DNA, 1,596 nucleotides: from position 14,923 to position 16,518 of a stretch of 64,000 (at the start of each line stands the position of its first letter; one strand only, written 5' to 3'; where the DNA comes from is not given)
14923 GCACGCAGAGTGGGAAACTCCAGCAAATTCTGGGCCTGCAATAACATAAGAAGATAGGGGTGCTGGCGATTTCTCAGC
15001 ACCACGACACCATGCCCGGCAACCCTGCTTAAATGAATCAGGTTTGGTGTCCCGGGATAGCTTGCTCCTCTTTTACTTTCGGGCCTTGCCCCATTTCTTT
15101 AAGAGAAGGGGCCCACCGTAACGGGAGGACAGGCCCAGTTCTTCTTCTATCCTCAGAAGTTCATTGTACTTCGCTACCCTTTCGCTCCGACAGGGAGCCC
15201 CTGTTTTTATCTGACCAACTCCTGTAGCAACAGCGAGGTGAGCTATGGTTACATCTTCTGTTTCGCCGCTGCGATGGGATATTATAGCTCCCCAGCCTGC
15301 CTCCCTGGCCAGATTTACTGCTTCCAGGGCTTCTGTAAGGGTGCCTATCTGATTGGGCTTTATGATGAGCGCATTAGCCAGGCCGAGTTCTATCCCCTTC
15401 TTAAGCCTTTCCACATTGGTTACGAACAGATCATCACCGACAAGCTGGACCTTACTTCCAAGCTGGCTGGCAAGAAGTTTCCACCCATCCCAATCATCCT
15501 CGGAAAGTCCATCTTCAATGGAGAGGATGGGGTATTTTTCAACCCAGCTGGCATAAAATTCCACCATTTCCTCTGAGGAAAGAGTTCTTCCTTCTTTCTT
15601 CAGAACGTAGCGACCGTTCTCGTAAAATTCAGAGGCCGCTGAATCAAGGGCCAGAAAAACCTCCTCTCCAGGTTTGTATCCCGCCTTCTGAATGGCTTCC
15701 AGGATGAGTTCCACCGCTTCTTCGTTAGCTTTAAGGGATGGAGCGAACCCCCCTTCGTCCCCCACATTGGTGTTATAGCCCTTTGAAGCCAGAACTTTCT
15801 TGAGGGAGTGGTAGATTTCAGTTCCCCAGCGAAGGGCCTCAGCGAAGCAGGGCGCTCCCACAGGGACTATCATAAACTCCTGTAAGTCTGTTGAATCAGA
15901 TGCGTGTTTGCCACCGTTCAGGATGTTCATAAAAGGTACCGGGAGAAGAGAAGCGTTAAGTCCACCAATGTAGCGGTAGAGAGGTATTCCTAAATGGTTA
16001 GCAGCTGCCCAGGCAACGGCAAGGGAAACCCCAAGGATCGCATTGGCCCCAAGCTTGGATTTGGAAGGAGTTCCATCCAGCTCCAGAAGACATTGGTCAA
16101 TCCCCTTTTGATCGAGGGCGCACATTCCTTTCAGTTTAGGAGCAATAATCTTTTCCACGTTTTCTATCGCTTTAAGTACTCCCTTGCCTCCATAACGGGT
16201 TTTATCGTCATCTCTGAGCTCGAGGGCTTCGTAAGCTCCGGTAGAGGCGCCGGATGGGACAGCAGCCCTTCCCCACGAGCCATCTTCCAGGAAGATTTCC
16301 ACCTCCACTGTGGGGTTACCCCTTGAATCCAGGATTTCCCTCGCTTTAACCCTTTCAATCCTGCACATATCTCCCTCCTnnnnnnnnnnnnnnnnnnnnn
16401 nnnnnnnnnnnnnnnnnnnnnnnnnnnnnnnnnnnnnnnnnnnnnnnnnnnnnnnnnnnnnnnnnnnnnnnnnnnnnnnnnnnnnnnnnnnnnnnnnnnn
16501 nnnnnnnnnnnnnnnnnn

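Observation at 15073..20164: Tight minus-strand cluster: hypothetical protein, class B radical SAM, orphan SucD, YqeB/XdhC-like protein, enolase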

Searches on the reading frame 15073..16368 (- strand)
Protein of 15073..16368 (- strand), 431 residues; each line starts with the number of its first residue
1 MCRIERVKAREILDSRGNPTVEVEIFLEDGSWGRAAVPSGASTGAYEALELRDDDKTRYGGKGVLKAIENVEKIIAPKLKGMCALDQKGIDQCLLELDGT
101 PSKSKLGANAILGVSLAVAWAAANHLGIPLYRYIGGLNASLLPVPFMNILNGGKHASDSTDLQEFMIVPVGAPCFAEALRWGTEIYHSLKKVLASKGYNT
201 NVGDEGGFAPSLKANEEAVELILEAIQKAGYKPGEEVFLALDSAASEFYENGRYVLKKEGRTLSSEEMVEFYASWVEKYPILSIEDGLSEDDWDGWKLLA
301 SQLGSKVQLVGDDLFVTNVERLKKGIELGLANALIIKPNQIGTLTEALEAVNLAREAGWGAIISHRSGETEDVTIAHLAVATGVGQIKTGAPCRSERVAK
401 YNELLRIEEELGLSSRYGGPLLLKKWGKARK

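Call 3: search_protein_families(library=pfam, proteins=[window:15073-16368:-], max_evalue=0.01)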
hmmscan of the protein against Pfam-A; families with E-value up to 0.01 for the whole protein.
window:15073-16368:- (431 aa): 4 families
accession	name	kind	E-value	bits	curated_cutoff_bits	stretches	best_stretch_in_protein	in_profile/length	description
PF00113.28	Enolase_C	-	4.9e-130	433.6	21.5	1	141-420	3-290/296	Enolase, C-terminal TIM barrel domain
PF03952.21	Enolase_N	-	1.3e-60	203.7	35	1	4-134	1-131/131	Enolase, N-terminal domain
PF13378.12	MR_MLE_C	-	2.2e-06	28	29.4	1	267-383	59-172/219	Enolase C-terminal domain-like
PF07476.17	MAAL_C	-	0.00044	19.9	27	1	301-387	134-221/249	Methylaspartate ammonia-lyase C-terminus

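Call 4: search_protein_families(library=ncbifam, proteins=[window:15073-16368:-], max_evalue=0.01)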
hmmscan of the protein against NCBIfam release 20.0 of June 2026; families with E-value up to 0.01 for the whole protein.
window:15073-16368:- (431 aa): 3 families
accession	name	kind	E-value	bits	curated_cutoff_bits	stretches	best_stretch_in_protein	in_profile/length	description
TIGR01060.2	eno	equivalog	9.7e-205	680.1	300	1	4-419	1-418/425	phosphopyruvate hydratase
NF006223.0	PRK08350.1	equivalog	8e-30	104.3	624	2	65-153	50-138/341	hypothetical protein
TIGR01928.1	menC_lowGC_arch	equivalog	8.2e-07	28.4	200.65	1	277-363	197-280/325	o-succinylbenzoate synthase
